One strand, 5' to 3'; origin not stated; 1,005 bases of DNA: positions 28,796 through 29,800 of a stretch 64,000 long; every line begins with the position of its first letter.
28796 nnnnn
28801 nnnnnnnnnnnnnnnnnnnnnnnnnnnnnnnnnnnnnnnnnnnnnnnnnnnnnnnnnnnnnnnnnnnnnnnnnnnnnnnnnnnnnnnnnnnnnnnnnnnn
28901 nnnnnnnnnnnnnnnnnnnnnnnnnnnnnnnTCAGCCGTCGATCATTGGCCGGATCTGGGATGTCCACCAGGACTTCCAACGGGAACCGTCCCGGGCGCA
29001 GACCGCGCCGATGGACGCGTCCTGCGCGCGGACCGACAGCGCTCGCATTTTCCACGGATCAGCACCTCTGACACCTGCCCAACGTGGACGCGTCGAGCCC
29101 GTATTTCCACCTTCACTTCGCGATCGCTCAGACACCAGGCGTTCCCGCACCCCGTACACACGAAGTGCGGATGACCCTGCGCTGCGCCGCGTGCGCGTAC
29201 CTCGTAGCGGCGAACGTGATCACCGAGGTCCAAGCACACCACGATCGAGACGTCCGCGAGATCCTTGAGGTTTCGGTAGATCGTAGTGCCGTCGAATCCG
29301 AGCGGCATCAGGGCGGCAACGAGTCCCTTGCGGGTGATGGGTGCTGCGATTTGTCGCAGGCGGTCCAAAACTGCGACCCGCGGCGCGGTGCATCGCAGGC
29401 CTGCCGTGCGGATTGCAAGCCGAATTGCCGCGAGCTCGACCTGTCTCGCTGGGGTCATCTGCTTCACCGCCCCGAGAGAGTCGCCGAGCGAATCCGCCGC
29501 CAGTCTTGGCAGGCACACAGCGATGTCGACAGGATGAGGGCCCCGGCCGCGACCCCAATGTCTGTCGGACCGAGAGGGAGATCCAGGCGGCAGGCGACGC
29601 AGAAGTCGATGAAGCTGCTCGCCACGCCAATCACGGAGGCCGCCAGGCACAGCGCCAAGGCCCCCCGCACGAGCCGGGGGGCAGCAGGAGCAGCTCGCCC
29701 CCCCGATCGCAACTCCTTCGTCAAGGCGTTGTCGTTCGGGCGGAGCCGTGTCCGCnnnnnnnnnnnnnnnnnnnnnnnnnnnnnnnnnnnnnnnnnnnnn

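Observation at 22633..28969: Near-identical 47-nt inverted repeat pair brackets a 6.3-kb segment carrying orphan flhB, IS debris and copA; a third diverged copy sits at 287-323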

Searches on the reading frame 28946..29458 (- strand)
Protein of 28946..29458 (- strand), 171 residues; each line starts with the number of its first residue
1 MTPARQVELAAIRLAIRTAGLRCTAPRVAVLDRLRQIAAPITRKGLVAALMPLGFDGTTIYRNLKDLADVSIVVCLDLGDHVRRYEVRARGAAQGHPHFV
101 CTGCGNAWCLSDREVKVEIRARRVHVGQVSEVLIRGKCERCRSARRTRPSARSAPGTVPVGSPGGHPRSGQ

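Call 30: find_homologous_proteins(query=window:28946-29458:-, max_evalue=0.00001)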
Query seq(171 aa) (171 aa): 33 proteins with E <= 0.00001 among 754 candidates.
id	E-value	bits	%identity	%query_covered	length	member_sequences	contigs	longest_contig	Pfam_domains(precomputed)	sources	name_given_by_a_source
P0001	2.4e-107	374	100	100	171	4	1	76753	PF01475.26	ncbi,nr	ncbi:transcriptional repressor [Candidatus Binatia bacterium]|nr:transcriptional repressor [Candidat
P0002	9.0e-58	213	68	91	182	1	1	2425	PF01475.26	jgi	-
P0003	1.5e-48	183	61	86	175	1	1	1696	PF01475.26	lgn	-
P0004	2.6e-44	169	58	85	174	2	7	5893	PF01475.26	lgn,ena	-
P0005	5.9e-42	161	56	87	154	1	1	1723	PF01475.26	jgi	jgi:Fur family transcriptional regulator, ferric uptake regulator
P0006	2.5e-34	136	47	78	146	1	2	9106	PF01475.26,PF25213.2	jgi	jgi:Fur family transcriptional regulator, ferric uptake regulator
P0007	1.0e-30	125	45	76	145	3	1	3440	PF01475.26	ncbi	-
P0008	1.7e-30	124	49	78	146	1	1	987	PF01475.26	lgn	-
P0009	2.2e-29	120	46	71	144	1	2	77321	PF01475.26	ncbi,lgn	ncbi:MAG: transcriptional repressor [Planctomycetales bacterium]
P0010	3.3e-29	120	46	80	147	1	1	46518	PF12840.14,PF01475.26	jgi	jgi:Fur family transcriptional regulator, ferric uptake regulator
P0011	8.6e-29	118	50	76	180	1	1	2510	PF01475.26,PF25213.2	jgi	jgi:Fur family ferric uptake transcriptional regulator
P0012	5.6e-28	116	43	82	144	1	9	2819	PF01475.26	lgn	-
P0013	7.1e-28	115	49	76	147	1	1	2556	PF01475.26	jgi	jgi:Fur family ferric uptake transcriptional regulator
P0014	3.9e-27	113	44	80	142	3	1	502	PF01475.26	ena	-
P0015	4.0e-27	113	41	74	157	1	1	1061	PF01475.26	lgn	-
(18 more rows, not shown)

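Call 32: find_encoding_contigs(protein=P0004, flank=10000, max_places=6)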
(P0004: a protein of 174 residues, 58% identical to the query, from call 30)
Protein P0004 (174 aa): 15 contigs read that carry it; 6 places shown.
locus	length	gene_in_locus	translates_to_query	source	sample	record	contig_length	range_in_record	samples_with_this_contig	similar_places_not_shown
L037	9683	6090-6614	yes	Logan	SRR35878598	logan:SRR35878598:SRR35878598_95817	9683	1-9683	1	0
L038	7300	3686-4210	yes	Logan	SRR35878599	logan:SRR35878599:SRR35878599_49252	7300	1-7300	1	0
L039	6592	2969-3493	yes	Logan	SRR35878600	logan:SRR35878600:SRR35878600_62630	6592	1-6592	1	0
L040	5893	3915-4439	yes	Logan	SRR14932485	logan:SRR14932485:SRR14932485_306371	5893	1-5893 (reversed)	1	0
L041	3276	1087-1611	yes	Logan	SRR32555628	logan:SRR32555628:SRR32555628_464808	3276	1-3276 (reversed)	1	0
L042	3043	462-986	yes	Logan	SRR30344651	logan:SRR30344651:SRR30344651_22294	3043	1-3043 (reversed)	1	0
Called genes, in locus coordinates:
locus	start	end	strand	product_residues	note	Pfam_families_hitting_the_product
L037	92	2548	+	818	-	PF20437:LonC_helical, PF13654:AAA_32, PF20436:LonB_AAA-LID, PF05362:Lon_C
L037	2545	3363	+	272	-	-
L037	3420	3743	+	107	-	-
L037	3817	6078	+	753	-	PF07715:Plug, PF00593:TonB_dep_Rec_b-barrel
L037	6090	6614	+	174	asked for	PF01475:FUR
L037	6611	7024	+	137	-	-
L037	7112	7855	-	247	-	PF00072:Response_reg, PF04397:LytTR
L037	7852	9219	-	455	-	PF06580:His_kinase, PF02518:HATPase_c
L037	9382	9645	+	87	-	-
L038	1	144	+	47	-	?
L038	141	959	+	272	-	-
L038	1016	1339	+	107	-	-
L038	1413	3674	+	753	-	PF07715:Plug, PF00593:TonB_dep_Rec_b-barrel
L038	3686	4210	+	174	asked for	PF01475:FUR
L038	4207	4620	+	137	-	-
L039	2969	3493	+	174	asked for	PF01475:FUR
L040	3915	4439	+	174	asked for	PF01475:FUR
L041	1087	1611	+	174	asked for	PF01475:FUR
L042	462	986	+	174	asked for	PF01475:FUR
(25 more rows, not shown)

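Call 33: find_encoding_contigs(protein=P0002, flank=10000, max_places=4)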
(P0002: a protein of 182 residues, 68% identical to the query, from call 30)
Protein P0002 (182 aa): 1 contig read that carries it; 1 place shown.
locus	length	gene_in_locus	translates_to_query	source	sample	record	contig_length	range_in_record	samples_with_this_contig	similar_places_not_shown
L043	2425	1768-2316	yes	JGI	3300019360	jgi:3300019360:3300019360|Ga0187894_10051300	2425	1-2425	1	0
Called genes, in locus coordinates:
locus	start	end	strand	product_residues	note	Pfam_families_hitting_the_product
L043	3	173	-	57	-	?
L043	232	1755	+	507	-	PF00593:TonB_dep_Rec_b-barrel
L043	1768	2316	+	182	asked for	PF01475:FUR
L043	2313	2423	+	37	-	?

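Call 34: find_encoding_contigs(protein=P0001, flank=10000, max_places=6)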
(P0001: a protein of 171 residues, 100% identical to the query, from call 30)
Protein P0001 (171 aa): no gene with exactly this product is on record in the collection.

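Call 48: list_cluster_members(proteins=[P0001])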
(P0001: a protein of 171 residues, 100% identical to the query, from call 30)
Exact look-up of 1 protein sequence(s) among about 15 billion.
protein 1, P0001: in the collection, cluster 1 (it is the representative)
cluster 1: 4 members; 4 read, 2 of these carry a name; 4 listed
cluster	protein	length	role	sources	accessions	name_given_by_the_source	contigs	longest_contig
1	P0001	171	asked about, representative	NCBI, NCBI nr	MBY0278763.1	transcriptional repressor [Candidatus Binatia bacterium]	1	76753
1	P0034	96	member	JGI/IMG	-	Fe2+ or Zn2+ uptake regulation protein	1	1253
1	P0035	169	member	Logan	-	-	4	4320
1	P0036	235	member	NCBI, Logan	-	-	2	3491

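Call 50: find_encoding_contigs(protein=P0036, flank=10000, max_places=6)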
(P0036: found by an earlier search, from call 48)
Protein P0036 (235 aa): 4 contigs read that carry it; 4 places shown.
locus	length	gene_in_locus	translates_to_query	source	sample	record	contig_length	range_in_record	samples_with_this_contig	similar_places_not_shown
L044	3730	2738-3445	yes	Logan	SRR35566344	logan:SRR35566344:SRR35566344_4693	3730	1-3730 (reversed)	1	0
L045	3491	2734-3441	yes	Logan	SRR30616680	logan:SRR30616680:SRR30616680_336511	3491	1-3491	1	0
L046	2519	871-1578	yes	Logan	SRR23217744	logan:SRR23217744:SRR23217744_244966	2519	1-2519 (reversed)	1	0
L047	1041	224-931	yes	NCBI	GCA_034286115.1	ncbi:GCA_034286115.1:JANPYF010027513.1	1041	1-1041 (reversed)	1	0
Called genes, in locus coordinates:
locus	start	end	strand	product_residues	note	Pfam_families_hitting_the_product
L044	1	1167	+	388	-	?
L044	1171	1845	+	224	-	-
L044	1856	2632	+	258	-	PF02085:Cytochrom_CIII (faint), PF14522:Cytochrome_C7 (faint), PF14537:Cytochrom_c3_2 (faint)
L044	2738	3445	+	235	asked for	PF01475:FUR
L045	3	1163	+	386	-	?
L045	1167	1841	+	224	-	-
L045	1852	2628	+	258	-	PF02085:Cytochrom_CIII (faint), PF14522:Cytochrome_C7 (faint), PF14537:Cytochrom_c3_2 (faint)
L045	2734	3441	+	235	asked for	PF01475:FUR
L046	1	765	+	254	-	?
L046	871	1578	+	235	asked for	PF01475:FUR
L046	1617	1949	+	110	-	-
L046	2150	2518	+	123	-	?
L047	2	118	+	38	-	?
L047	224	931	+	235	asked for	PF01475:FUR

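Call 51: find_encoding_contigs(protein=P0035, flank=10000, max_places=6)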
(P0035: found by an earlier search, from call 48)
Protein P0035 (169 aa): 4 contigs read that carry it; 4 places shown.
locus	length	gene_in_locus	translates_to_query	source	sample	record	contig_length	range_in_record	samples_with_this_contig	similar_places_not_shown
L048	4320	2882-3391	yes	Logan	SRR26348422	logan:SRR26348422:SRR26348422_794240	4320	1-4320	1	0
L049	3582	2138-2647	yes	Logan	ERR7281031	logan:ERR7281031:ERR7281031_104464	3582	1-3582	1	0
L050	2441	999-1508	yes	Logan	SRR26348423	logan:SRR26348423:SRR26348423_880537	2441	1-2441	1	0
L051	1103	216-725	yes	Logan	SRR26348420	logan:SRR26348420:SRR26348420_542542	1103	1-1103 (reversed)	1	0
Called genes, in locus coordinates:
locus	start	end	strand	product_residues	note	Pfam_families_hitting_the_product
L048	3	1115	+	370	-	?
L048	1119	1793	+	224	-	-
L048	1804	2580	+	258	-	PF02085:Cytochrom_CIII (faint), PF14522:Cytochrome_C7 (faint), PF14537:Cytochrom_c3_2 (faint)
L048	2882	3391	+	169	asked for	PF01475:FUR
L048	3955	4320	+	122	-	?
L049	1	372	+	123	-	?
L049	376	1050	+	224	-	-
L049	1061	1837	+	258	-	PF02085:Cytochrom_CIII (faint), PF14522:Cytochrome_C7 (faint), PF14537:Cytochrom_c3_2 (faint)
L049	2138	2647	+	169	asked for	PF01475:FUR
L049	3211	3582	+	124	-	?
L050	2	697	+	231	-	?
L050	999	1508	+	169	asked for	PF01475:FUR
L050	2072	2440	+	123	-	?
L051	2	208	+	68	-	?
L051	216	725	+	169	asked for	PF01475:FUR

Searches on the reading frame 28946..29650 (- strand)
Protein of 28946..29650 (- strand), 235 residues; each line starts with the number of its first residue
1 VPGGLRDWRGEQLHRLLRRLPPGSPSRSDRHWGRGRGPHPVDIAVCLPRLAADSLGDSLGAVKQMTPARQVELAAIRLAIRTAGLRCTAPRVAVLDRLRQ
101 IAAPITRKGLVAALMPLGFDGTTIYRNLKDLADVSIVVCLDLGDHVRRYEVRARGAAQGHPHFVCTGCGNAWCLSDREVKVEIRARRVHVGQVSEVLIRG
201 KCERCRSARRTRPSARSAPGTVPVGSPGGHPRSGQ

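Call 11: search_protein_families(library=pfam, proteins=[window:28946-29650:-], max_evalue=0.01)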
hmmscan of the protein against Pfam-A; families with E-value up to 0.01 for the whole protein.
window:28946-29650:- (235 aa): 1 family
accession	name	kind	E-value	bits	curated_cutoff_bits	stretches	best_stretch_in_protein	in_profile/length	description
PF01475.25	FUR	-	1.4e-09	38.6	23.1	1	83-182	2-101/121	Ferric uptake regulator family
